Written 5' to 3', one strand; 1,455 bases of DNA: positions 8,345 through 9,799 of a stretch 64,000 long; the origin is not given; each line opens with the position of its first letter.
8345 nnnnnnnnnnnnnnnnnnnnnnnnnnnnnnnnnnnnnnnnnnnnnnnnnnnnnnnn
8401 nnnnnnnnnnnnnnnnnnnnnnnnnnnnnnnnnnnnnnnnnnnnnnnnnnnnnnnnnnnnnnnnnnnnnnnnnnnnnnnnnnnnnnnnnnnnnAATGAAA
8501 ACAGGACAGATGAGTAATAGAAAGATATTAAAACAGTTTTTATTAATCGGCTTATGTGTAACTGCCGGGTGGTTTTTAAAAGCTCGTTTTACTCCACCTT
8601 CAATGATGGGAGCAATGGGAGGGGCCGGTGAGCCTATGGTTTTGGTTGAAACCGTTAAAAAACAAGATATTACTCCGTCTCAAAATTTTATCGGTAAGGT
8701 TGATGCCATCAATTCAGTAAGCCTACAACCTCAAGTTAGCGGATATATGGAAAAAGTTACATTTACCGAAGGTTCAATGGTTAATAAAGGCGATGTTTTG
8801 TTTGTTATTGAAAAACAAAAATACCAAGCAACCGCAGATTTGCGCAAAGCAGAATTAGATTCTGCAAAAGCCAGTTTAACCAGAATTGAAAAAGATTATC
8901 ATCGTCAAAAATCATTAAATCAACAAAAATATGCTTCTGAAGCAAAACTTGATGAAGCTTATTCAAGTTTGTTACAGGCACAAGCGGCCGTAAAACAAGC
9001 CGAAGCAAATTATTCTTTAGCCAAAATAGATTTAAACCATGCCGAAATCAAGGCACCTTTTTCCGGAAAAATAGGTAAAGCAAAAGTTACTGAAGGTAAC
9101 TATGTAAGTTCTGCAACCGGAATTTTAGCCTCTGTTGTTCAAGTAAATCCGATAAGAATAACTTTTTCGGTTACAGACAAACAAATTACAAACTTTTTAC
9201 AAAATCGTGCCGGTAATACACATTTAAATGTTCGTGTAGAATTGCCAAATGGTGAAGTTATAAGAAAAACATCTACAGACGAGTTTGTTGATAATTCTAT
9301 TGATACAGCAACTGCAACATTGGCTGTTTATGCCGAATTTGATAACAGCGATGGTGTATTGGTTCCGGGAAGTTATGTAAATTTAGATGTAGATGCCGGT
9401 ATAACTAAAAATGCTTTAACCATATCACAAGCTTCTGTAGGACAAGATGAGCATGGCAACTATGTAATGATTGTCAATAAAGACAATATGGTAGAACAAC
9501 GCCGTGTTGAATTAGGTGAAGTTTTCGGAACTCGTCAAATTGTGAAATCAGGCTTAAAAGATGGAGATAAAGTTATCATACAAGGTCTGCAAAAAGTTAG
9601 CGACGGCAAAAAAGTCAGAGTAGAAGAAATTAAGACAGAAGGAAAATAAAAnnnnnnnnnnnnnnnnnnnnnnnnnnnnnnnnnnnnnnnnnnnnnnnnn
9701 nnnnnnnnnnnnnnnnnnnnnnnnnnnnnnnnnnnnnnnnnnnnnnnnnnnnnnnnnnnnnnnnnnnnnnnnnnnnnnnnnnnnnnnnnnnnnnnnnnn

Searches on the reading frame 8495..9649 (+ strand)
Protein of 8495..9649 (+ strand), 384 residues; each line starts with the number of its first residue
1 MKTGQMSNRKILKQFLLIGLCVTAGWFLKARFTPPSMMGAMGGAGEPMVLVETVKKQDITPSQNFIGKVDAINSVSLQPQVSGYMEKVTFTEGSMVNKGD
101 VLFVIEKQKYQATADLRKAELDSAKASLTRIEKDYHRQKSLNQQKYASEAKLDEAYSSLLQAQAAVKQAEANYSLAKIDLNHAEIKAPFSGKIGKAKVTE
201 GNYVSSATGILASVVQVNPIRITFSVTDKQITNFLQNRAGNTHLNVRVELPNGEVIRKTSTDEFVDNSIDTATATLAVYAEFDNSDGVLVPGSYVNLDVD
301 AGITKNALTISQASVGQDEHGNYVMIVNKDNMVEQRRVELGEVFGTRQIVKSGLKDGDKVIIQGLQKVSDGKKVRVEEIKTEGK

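Call 33: search_protein_families(library=pfam, proteins=[window:8495-9649:+], max_evalue=0.001)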
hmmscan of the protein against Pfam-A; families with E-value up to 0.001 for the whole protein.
window:8495-9649:+ (384 aa): 5 families
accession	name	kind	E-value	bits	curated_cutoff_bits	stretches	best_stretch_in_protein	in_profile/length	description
PF16576.10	HlyD_D23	-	1.6e-13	50.9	30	1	70-295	15-214/214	Barrel-sandwich domain of CusB or HlyD membrane-fusion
PF13533.13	Biotin_lipoyl_2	-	7.3e-10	38.9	29.8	1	75-106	1-32/32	Biotin-lipoyl like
PF13437.12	HlyD_3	-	1.7e-08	35.6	22.2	1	185-287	2-101/106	HlyD family secretion protein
PF00529.27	CusB_dom_1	-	9.4e-06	26.2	26.5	1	50-361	5-88/89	Cation efflux system protein CusB domain 1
PF00364.28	Biotin_lipoyl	-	0.00024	21.3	22.1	0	80-112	7-43/73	Biotin-requiring enzyme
